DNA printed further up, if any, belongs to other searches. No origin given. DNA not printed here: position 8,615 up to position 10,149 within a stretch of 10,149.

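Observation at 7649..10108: ECF sigma / PepSY-anti-sigma / HxxxDG acyltransferase three-gene module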

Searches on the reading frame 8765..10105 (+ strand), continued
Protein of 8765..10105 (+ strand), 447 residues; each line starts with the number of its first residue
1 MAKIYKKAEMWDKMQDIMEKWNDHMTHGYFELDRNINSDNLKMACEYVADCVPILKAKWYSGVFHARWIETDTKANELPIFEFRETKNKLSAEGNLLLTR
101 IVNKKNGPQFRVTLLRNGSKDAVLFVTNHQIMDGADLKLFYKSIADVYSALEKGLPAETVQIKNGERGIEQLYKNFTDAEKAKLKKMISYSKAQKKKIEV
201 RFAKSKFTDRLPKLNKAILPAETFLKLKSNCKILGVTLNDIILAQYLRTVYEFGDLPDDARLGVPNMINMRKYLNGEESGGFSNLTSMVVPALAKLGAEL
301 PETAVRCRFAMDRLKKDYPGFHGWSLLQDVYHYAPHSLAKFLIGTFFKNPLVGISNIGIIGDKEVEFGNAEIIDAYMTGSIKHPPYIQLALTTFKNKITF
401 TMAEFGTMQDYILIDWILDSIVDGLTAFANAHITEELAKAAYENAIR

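Call 39: search_protein_families(library=pfam, proteins=[L060:5077-5919:+, L060:2817-3854:+, L060:8696-9403:+, L060:4342-4887:+], max_evalue=0.1)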
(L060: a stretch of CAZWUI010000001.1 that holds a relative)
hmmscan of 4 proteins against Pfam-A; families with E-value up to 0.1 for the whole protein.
L060:5077-5919:+ (281 aa): 2 families
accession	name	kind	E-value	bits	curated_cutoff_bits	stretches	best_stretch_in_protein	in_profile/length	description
PF01027.25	Bax1-I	-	0.0017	18.6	34.1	1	89-243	13-164/207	Inhibitor of apoptosis-promoting Bax1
PF07332.16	Phage_holin_3_6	-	0.0023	18.4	28.4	1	211-262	51-101/116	Putative Actinobacterial Holin-X, holin superfamily III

L060:2817-3854:+ (346 aa): 5 families
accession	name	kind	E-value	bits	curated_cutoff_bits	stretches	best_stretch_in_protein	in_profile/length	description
PF03413.25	PepSY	-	2.2e-31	108.4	24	4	285-341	6-60/60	Peptidase propeptide and YPEB domain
PF14125.13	DUF4292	-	0.00032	20.9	23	0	56-104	99-145/209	Domain of unknown function (DUF4292)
PF11337.13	DUF3139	-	0.0055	17.7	27.3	0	294-328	48-83/83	Protein of unknown function (DUF3139)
PF21385.2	ACCA_BT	-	0.0099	16.1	27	0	158-204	43-91/120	Acetyl-CoA carboxylase, BT domain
PF12158.14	DUF3592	-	0.077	14.1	25.3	0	65-91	15-41/84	Domain of unknown function (DUF3592)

L060:8696-9403:+ (236 aa): 1 family
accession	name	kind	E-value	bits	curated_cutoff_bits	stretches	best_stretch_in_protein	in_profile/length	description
PF02463.25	SMC_N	-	0.032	14.1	40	1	165-217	36-89/220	RecF/RecN/SMC N terminal domain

L060:4342-4887:+ (182 aa): 7 families
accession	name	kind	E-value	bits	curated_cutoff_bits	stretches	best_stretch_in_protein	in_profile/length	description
PF03413.25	PepSY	-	0.00024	21.8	24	1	103-174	2-56/60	Peptidase propeptide and YPEB domain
PF21724.2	DUF6861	-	0.0032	17.4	28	1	54-96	15-59/194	Family of unknown function (DUF6861)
PF11589.14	DUF3244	-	0.025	15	25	1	128-168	43-86/96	Domain of unknown function (DUF3244)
PF24064.2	HTH_NPRL3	-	0.027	14.9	27.2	1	9-25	28-44/62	GATOR1 complex protein NPRL3, C-terminal HTH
PF24519.1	Ig-like_Pom152_1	-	0.028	15.5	27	0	140-176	67-103/110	Nucleoporin pom152-like, first immunoglobulin-like domain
PF14992.11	TMCO5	-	0.065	13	32.2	1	14-86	163-236/280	TMCO5 family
PF12216.13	m04gp34like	-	0.073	13.2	25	0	53-92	210-252/267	Immune evasion protein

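Call 43: fold_search(model_id=the predicted structure, library=pdb)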
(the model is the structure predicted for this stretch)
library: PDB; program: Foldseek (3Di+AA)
matches with E <= 10: 684; with E <= 0.001: 251
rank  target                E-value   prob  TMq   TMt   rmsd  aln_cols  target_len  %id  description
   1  8s6l                  3.9e-21  1.00  0.77  0.79   4.3       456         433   16  AzeD dehydratase of Pseudomonas aeruginosa (released 2025-03-12)
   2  6ta8_A                9.5e-20  1.00  0.65  0.67   6.1       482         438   13  Crystal structure of the epimerization domain from the third module of tyrocidine synthetase B, TycB3(E) (released 2020-11-18)
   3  6ta8_B                3.4e-19  1.00  0.65  0.65   6.2       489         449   13  Crystal structure of the epimerization domain from the third module of tyrocidine synthetase B, TycB3(E) (released 2020-11-18)
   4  5isw                  5.8e-19  1.00  0.64  0.54   6.3       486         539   13  Structure of the apo PCP-E didomain of the gramicidin S synthetase A (released 2016-06-29)
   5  5isx_A                6.1e-19  1.00  0.64  0.55   6.2       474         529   13  Structure of the holo PCP-E didomain of the gramicidin S synthetase A (released 2016-06-29)
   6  2xhg                  7.7e-19  1.00  0.61  0.60   7.1       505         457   13  Crystal Structure of the Epimerization Domain from the Initiation Module of Tyrocidine Biosynthesis (released 2011-07-06)
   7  9uay_A                1.2e-18  1.00  0.58  0.60   7.3       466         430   11  Crystal structure of CmnI (released 2026-03-11)
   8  5t81_A                1.3e-18  1.00  0.62  0.56   7.0       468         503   13  Rhombohedral crystal form of the EpoB NRPS cyclization-docking bidomain from Sorangium cellulosum (released 2016-11-09)
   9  6n8e                  1.4e-18  1.00  0.66  0.24   5.7       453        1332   15  Crystal structure of holo-ObiF1, a five domain nonribosomal peptide synthetase from Burkholderia diffusa (released 2019-07-24)
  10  3fp0_A                1.5e-18  1.00  0.68  0.60   6.6       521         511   13  Structural and Functional Characterization of TRI3 Trichothecene 15-O-acetyltransferase from Fusarium sporotrichioides (released 2009-10-13)
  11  9bfd_B                1.8e-18  1.00  0.57  0.28   7.6       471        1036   12  Tyrocidine synthetase modules 1 and 2 crosslinked in the condensation state, complex A (released 2024-10-09)
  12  6p1j_A                2.2e-18  1.00  0.59  0.31   7.3       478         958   13  The structure of condensation and adenylation domains of teixobactin-producing nonribosomal peptide synthetase Txo2 se (released 2019-05-29)
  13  9lco_A                2.5e-18  1.00  0.64  0.24   6.1       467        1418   10  PvdL-PCP2-E2-C3-A3 in complex with MLP (NRPS cross-module) (released 2026-01-07)
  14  8f7h                  2.5e-18  1.00  0.54  0.56   7.9       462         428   11  The condensation domain of surfactin A synthetase C variant 18b in space group P212121 (released 2023-11-22)
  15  8f7f                  2.8e-18  1.00  0.53  0.54   8.2       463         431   12  The condensation domain of surfactin A synthetase C in space group P43212 (released 2023-11-22)
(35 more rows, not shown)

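Call 50: search_protein_families(library=ncbifam, proteins=[L060:5077-5919:+, L041:5089-5934:+, L060:5986-7284:+, L060:7384-8712:+], max_evalue=0.1)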
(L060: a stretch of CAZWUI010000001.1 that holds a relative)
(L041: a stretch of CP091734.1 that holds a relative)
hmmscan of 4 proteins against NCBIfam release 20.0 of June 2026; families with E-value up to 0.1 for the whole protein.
L060:5077-5919:+ (281 aa): 1 family
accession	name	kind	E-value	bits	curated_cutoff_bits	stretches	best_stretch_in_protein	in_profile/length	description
NF047451.1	WxxxWxxW_dom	subfamily_domain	0.0096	15.8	40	1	92-118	4-30/37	WxxxWxxW domain-containing protein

L041:5089-5934:+ (282 aa): 3 families
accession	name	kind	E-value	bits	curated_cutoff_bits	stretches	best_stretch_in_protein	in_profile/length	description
NF047451.1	WxxxWxxW_dom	subfamily_domain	1.4e-05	24.9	40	1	93-120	4-31/37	WxxxWxxW domain-containing protein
NF038403.1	perm_prefix_1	domain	0.0002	21.1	30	1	15-52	3-41/59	permease prefix domain 1-containing protein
NF047776.1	LIC11485_Nterm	subfamily_domain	0.065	13.1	80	0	74-108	7-41/105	LIC_11485 family protein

L060:5986-7284:+ (433 aa): 3 families
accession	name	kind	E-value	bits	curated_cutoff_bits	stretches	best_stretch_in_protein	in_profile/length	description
NF006787.0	PRK09294.1-1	subfamily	3.5e-09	36.1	396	1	31-306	30-301/420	acyltransferase PapA5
TIGR01975.1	isoAsp_dipep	equivalog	0.0035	16.6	331.25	1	244-291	41-89/389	beta-aspartyl-peptidase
TIGR02946.1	acyl_WS_DGAT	subfamily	0.0055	15.6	309.95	1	188-239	213-269/453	wax ester/triacylglycerol synthase family O-acyltransferase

L060:7384-8712:+ (443 aa): 1 family
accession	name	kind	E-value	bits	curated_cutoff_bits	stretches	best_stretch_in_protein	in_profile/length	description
NF006787.0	PRK09294.1-1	subfamily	2.3e-06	26.8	396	1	182-300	155-286/420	acyltransferase PapA5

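Call 54: search_solved_structures(query=A1, max_evalue=0.01)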
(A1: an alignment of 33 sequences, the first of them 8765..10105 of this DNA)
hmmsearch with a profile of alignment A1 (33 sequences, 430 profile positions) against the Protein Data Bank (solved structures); distinct sequences matched with E-value up to 0.01: 20.
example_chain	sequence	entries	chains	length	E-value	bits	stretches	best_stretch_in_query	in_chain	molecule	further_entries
9rde_A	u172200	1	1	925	1.5e-17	66.8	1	22-322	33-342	Bacitracin synthase 3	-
5isw_A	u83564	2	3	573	2.8e-10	42.8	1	33-255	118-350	Gramicidin S synthase 1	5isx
2xhg_A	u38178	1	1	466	2.1e-09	40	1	35-250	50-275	TYROCIDINE SYNTHETASE A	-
9bfg_A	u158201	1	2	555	2.2e-09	39.9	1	35-251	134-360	Tyrocidine synthase 1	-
6ta8_A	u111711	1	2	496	3.8e-09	39.1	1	32-322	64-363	Tyrocidine synthase 2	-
9bfd_A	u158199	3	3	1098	1.1e-08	37.6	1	36-249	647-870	Tyrocidine synthase 1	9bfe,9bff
9lcq_A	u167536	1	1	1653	4.2e-08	35.7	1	32-250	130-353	PvdL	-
9up2_A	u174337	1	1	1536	5.8e-08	35.2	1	32-250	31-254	PvdL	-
9lcp_A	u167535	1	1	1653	7.2e-08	34.9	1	32-250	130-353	PvdL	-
9lco_A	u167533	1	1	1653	7.2e-08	34.9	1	32-250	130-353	PvdL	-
6n8e_A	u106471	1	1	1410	2.3e-06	30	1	28-154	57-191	holo-ObiF1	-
8f7h_A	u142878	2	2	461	7.8e-06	28.2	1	27-242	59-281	Surfactin synthetase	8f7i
8f7f_A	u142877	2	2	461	1.1e-05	27.7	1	27-242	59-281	Surfactin synthetase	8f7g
5t3e_A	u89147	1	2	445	2.4e-05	26.6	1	27-336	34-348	Bacillamide synthetase heterocyclization domain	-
5u89_A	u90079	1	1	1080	0.00011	24.4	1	27-155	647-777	Amino acid adenylation domain protein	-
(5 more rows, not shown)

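Call 62: search_protein_families(library=pfam, proteins=[L053:4996-5907:+, L053:7303-8298:+, L053:8348-9688:+, L030:7305-8399:+, L030:9813-10802:+, L030:10849-11526:+, L053:1808-2533:+], max_evalue=0.01)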
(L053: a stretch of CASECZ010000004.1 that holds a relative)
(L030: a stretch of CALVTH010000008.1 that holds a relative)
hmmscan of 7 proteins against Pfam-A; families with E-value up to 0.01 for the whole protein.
L053:4996-5907:+ (304 aa): 5 families
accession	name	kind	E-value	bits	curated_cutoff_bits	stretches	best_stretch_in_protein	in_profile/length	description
PF20434.5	BD-FAE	-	1.8e-28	99.9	26.8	1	51-241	2-200/215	BD-FAE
PF07859.19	Abhydrolase_3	-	3.3e-24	86.3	25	1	64-263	1-197/210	alpha/beta hydrolase fold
PF00135.34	COesterase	-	2.6e-07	30.4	27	1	56-176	98-215/515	Carboxylesterase family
PF07224.18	Chlorophyllase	-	5.8e-05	22.5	26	1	54-159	35-142/301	Chlorophyllase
PF00326.27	Peptidase_S9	-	0.00038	20.4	22.6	1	113-280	47-188/213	Prolyl oligopeptidase family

L053:7303-8298:+ (332 aa): 0 families

L053:8348-9688:+ (447 aa): 0 families

L030:7305-8399:+ (365 aa): 5 families
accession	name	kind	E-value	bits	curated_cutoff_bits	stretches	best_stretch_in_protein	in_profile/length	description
PF20434.5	BD-FAE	-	6.2e-26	91.7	26.8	1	113-302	3-200/215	BD-FAE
PF07859.19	Abhydrolase_3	-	1.2e-23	84.4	25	1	125-324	1-197/210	alpha/beta hydrolase fold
PF00135.34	COesterase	-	2e-09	37.4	27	1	116-214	97-203/515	Carboxylesterase family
PF00326.27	Peptidase_S9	-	3.7e-05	23.8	22.6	1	180-324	50-178/213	Prolyl oligopeptidase family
PF07224.18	Chlorophyllase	-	0.00082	18.7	26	1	117-216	37-138/301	Chlorophyllase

L030:9813-10802:+ (330 aa): 1 family
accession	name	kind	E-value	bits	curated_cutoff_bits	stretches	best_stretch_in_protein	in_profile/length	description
PF14011.11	ESX-1_EspG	-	0.00026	21.1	27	1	191-286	91-182/245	EspG family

L030:10849-11526:+ (226 aa): 0 families

L053:1808-2533:+ (242 aa): 3 families
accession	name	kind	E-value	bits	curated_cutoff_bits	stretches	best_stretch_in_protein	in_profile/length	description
PF01863.23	YgjP-like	-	7.1e-45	154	26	1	23-234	1-206/207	YgjP-like, metallopeptidase domain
PF08325.16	WLM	-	2.8e-05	24.7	26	1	189-228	78-117/190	WLM domain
PF10263.15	SprT-like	-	0.00091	19.5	25.6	1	144-207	5-74/108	SprT-like family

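Call 80: search_protein_representatives(alignment_id=A1)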
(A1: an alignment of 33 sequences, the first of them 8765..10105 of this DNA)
Query: 33 sequences, 430 profile positions. Proteins with E-value up to 0.001 (for the whole library): 13224; up to 1e-10: 4449; up to 1e-30: 1016. The best 150 are listed.
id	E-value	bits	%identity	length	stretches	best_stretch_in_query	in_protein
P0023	1.3e-195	666.8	-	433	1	3-427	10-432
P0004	1.2e-186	637.2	-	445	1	3-427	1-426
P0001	1.5e-166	571.0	-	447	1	4-429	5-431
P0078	9.5e-149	512.3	-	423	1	3-425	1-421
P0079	3.7e-145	500.5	-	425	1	3-425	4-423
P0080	7.0e-144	496.3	-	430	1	1-426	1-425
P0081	2.7e-141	487.8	-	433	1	3-425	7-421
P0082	5.7e-140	483.4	-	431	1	3-427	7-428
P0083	2.6e-137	474.7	-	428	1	1-428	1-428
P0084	1.1e-133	462.7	-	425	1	3-426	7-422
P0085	1.2e-133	462.6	-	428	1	1-428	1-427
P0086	2.4e-132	458.3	-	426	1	3-427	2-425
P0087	1.2e-131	456.0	-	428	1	1-428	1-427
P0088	2.9e-131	454.7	-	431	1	3-425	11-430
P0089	6.2e-129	447.1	-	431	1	1-428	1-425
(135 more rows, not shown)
